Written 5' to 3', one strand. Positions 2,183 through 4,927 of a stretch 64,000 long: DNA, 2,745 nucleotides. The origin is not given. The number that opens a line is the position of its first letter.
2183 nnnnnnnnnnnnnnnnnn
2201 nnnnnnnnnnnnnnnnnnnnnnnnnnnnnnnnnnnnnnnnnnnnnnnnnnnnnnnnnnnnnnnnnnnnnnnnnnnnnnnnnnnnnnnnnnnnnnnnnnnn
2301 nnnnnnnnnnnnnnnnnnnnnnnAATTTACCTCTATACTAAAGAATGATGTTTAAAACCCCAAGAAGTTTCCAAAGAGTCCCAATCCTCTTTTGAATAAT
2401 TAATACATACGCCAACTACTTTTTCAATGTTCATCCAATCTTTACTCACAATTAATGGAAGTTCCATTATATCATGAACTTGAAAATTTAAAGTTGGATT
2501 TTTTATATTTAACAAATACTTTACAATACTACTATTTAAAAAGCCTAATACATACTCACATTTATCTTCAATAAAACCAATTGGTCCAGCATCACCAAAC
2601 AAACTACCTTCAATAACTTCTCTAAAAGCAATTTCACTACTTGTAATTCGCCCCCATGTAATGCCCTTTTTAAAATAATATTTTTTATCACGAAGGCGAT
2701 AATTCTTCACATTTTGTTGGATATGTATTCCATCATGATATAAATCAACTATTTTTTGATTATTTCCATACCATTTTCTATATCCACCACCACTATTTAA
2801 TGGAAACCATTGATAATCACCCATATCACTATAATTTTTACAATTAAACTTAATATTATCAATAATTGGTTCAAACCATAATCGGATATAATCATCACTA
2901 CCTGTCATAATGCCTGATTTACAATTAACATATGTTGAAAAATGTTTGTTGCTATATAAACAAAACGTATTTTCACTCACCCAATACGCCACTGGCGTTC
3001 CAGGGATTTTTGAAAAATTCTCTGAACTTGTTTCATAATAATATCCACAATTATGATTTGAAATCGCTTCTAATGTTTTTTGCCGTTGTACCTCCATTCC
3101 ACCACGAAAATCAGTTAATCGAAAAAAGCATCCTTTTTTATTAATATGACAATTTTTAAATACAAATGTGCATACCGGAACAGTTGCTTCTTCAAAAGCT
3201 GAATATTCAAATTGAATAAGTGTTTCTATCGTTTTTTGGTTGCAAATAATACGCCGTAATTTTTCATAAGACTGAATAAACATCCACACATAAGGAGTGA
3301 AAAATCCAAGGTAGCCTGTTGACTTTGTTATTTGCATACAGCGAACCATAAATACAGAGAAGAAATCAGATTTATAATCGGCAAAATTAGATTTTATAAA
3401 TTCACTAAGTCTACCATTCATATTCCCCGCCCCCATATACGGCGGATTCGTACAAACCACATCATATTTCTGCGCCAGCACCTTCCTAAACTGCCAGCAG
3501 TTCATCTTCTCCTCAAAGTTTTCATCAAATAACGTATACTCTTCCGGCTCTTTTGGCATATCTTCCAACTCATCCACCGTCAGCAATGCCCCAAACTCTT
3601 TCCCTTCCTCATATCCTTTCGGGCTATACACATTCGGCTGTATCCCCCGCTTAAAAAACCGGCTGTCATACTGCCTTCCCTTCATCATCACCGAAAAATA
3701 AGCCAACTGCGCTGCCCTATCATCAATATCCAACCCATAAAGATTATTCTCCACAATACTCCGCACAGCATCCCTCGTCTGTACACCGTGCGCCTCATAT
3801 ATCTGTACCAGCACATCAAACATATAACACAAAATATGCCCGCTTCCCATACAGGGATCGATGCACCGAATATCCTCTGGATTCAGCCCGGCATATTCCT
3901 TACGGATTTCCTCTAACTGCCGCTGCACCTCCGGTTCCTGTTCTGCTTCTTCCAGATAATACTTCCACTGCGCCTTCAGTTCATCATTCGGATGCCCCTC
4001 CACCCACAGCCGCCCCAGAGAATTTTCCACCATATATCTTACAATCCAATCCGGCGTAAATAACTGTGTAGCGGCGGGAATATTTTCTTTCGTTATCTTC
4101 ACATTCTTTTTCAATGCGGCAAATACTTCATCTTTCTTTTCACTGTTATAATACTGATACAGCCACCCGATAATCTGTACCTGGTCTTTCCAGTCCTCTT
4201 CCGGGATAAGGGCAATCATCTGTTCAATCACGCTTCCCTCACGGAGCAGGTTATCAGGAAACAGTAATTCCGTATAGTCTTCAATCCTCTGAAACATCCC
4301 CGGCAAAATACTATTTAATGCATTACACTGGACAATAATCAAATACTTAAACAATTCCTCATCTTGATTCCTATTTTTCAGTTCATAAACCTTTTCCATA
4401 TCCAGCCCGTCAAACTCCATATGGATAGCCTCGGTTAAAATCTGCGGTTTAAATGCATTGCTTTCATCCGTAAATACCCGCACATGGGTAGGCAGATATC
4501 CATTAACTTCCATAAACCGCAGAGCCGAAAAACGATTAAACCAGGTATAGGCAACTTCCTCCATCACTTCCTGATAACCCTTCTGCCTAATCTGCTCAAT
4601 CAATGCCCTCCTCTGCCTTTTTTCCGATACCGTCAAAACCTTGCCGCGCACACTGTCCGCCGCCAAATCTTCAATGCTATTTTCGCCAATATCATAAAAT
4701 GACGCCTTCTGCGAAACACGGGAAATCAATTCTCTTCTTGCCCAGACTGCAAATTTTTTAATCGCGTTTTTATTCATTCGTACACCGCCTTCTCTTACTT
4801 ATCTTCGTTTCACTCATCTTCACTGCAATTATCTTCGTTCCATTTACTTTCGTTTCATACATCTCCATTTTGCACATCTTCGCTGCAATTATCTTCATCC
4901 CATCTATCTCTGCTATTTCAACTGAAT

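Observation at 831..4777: Cleanly split two-subunit PglX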

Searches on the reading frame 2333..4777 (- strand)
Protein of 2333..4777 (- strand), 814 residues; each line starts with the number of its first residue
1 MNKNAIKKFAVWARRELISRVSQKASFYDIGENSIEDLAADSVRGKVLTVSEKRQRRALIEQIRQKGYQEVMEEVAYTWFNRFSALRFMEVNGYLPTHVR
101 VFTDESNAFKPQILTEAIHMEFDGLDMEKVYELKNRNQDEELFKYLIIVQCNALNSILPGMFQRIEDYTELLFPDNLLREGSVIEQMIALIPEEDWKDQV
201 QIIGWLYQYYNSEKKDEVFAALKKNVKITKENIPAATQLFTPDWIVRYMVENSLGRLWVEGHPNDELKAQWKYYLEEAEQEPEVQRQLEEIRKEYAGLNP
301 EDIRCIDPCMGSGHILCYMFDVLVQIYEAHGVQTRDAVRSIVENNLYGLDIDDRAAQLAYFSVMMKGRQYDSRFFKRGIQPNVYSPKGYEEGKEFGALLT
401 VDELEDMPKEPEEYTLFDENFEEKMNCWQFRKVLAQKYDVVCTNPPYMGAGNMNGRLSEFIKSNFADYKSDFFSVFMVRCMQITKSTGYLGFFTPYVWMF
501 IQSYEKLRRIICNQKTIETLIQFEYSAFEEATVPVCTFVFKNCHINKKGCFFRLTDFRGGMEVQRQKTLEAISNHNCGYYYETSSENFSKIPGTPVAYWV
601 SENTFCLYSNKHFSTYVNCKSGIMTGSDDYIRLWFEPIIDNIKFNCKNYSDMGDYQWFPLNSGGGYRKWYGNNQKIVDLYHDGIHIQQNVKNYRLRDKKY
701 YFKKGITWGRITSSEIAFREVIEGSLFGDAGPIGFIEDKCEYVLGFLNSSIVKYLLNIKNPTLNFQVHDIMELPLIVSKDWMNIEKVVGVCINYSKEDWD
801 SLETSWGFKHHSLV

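Call 3: search_protein_families(library=pfam, proteins=[window:2333-4777:-], max_evalue=0.01)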
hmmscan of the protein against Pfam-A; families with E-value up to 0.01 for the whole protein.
window:2333-4777:- (814 aa): 3 families
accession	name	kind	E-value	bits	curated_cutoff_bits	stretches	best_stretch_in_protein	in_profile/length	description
PF07669.17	Eco57I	-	3.3e-29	102.6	25.3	1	344-528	1-171/171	Eco57I restriction-modification methylase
PF02384.22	N6_Mtase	-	1.9e-12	47.6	20.4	1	434-564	122-253/311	N-6 DNA Methylase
PF20473.4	MmeI_Mtase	-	2.5e-08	33.8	27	1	301-485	19-188/259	MmeI, DNA-methyltransferase domain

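Call 4: search_protein_families(library=ncbifam, proteins=[window:2333-4777:-], max_evalue=0.01)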
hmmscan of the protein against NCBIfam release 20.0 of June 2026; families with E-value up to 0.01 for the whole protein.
window:2333-4777:- (814 aa): 7 families
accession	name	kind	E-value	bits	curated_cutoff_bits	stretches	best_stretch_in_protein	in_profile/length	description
NF033452.1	BREX_1_MTaseX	exception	1.2e-282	940.8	500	2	6-383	1-395/1210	BREX-1 system adenine-specific DNA-methyltransferase PglX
NF033455.1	BREX_6_MTaseX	exception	2.7e-81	273.7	900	3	431-790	548-917/1319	BREX-6 system adenine-specific DNA-methyltransferase PglX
NF033454.1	BREX_5_MTaseX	exception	2.9e-80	270.3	900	2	430-778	495-845/1404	BREX-5 system adenine-specific DNA-methyltransferase PglX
TIGR02987.1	met_A_Alw26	exception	9.6e-13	47.7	353.5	2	299-448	30-123/523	Alw26I/Eco31I/Esp3I family type II restriction adenine-specific DNA-methyltransferase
NF033451.1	BREX_2_MTaseX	equivalog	4.5e-07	28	400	1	301-449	223-370/1185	BREX-2 system adenine-specific DNA-methyltransferase PglX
TIGR03533.1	L3_gln_methyl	equivalog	0.0038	16.6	229.7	0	429-460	181-212/284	50S ribosomal protein L3 N(5)-glutamine methyltransferase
TIGR03534.1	RF_mod_PrmC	equivalog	0.0081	15.6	199.1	0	432-454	150-173/253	peptide chain release factor N(5)-glutamine methyltransferase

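Call 16: search_solved_structures(query=window:2333-4777:-, max_evalue=0.001, show_alignments=1)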
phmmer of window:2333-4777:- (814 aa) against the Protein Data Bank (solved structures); distinct sequences matched with E-value up to 0.001: 4.
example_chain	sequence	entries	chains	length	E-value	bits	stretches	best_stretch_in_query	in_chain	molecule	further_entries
8c45_A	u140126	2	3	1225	2.3e-155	522.1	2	1-385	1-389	site-specific DNA-methyltransferase (adenine-specific)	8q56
9ewz_C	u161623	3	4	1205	4.9e-153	514.4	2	1-385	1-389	Adenine-specific methyltransferase BrxX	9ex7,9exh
8zek_A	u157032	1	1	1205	4.9e-153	514.4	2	1-385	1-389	site-specific DNA-methyltransferase (adenine-specific)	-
7qw5_A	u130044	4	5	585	0.00021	22.8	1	435-548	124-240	Modification methylase BseCI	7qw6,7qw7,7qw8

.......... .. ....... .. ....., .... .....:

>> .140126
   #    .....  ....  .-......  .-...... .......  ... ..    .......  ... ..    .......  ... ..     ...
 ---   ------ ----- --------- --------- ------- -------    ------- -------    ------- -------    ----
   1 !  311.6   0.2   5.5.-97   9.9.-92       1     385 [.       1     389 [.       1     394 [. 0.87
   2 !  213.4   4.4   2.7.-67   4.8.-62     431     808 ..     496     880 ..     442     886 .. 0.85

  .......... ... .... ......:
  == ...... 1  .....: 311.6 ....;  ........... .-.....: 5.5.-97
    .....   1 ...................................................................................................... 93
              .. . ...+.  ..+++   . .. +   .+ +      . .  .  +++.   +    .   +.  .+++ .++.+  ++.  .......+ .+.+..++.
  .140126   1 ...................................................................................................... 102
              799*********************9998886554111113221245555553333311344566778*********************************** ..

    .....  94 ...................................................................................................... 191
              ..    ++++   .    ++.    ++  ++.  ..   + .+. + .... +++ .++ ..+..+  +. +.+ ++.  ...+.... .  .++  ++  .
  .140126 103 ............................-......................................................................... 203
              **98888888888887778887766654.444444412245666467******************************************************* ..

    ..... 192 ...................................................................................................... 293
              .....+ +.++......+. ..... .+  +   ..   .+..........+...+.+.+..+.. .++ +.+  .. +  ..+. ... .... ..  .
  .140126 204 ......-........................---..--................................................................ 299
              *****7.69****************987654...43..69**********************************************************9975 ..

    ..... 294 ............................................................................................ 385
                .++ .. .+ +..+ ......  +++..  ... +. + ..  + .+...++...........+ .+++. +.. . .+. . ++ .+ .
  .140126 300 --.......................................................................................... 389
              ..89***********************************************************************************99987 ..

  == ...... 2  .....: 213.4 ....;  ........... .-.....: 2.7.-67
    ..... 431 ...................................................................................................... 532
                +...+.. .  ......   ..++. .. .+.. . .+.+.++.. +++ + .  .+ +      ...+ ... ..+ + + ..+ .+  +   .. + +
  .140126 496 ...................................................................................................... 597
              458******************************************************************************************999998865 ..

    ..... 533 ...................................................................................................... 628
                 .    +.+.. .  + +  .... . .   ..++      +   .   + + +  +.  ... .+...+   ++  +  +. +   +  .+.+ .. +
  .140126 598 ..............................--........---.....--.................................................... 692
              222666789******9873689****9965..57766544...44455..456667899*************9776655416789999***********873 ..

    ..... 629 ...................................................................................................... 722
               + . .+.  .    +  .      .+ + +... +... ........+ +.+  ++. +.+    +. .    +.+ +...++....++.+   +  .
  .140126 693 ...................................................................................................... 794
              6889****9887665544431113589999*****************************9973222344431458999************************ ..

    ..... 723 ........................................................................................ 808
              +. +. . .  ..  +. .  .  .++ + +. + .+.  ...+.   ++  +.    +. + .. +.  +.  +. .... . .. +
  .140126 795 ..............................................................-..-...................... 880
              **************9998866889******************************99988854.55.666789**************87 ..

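Call 69: find_homologous_proteins(query=window:2333-4777:-, max_evalue=1e-20)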
Query window:2333-4777:- (814 aa): 8000 proteins with E <= 1e-20 among 8000 candidates; the best 120 are listed.
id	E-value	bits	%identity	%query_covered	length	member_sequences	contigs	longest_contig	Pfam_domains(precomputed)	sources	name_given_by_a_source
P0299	0.0e+0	1913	100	100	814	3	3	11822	PF02384.23,PF07669.18,PF20473.5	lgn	-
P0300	0.0e+0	1369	74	100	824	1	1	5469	PF02384.23,PF07669.18,PF20473.5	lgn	-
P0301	0.0e+0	1336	71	100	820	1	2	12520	PF02384.23,PF07669.18,PF20473.5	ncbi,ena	-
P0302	0.0e+0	1328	70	100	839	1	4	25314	PF02384.23,PF07669.18,PF20473.5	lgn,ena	-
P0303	0.0e+0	1328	70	100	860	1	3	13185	PF02384.23,PF07669.18,PF20473.5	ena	-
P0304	0.0e+0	1303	68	100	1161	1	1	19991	PF02384.23,PF07669.18,PF20473.5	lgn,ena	-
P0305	0.0e+0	1270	69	100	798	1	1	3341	PF02384.23,PF07669.18,PF20473.5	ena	-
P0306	0.0e+0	1265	70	100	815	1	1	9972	PF02384.23,PF07669.18,PF20473.5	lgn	-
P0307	0.0e+0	1258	93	70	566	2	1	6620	PF02384.23,PF07669.18,PF20473.5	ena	-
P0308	0.0e+0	1234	63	100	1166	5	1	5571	PF02384.23,PF07669.18,PF20473.5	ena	-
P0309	0.0e+0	1227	69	100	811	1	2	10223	PF02384.23,PF07669.18,PF20473.5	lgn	-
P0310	0.0e+0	1208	67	100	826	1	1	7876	PF02384.23,PF07669.18,PF20473.5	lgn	-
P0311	0.0e+0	1192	67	100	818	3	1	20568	PF02384.23,PF07669.18,PF20473.5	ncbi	-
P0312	0.0e+0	1180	63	100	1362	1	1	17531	PF04480.19,PF02384.23,PF07669.18,PF20473.5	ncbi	-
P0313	0.0e+0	1179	67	100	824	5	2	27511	PF02384.23,PF07669.18,PF20473.5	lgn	-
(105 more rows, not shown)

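Call 85: predict_structure(alignment_id=A3)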
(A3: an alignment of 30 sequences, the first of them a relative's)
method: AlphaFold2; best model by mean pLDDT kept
length: 1161 residues; sequences in the alignment: 30
mean_pLDDT: 54.3   pTM: 0.31
mean pLDDT of the five models: 54.3, 52.1, 52.1, 47.7, 45.6
residues with pLDDT >= 90: 0; 70-90: 312; 50-70: 320; < 50: 529
segments of 3 or more residues with pLDDT < 50: 1-3, 111-118, 211-249, 269-281, 349-358, 375-400, 413-435, 444-464, 466-637, 748-750, 797-799, 836-869, 888-924, 939-985, 1037-1078, 1134-1147
pLDDT, mean of each block of 10 residues (from residue 1): 57 76 83 76 76 82 83 78 69 56 59 47 67 70 71 59 63 70 63 57 53 40 39 34 46 51 51 41 55 61 57 61 72 76 63 44 64 47 29 43 51 40 30 47 43 42 45 37 36 45 43 46 39 38 34 24 26 36 25 30 35 25 26 38 74 73 69 81 82 74 60 78 68 74 65 77 67 86 79 57 78 82 82 49 37 36 38 55 51 42 37 26 48 54 37 37 38 28 50 61 75 73 74 48 27 31 34 42 65 74 72 75 64 45 43 56 54
secondary structure, 60 per line:
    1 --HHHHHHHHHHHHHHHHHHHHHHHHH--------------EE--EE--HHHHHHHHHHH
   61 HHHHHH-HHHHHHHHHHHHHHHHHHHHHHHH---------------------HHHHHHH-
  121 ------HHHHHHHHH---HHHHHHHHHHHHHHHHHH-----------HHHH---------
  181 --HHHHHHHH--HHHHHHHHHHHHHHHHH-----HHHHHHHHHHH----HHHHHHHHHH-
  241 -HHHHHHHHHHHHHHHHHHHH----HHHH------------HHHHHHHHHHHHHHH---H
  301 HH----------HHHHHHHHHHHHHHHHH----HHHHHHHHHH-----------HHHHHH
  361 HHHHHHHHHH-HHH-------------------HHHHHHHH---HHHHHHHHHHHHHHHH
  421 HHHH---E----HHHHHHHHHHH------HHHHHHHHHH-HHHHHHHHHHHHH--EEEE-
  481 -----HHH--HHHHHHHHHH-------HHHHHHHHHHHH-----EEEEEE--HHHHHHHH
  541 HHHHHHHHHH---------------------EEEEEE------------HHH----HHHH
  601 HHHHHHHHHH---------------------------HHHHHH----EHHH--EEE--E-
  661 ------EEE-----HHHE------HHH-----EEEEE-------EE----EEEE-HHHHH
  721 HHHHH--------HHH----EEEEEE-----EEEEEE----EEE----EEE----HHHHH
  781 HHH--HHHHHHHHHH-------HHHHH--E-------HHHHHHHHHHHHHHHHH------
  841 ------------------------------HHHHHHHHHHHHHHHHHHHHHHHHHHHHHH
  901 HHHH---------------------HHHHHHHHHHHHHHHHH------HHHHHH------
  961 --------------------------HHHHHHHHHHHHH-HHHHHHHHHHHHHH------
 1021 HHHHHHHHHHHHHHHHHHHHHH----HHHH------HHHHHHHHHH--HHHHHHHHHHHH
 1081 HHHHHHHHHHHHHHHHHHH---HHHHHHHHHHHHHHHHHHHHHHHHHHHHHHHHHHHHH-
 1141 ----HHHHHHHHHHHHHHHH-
elements in order (helices of 4 or more, strands of 3 or more residues): H3-27 H50-66 H68-91 H113-119 H127-135 H139-156 H168-171 H183-190 H193-209 H215-225 H230-239 H242-261 H266-269 H282-296 H313-329 H334-343 H355-370 H394-401 H405-424 H433-443 H450-459 H461-473 E476-479 H491-500 H508-519 E525-530 H533-550 E572-577 H597-610 H638-643 E654-656 E667-669 E693-697 E711-714 H716-725 E741-746 E752-757 E762-764 E769-771 H776-783 H786-795 H803-807 H818-834 H871-904 H926-942 H949-954 H987-999 H1001-1014 H1021-1042 H1047-1050 H1057-1066 H1069-1099 H1103-1139 H1145-1160
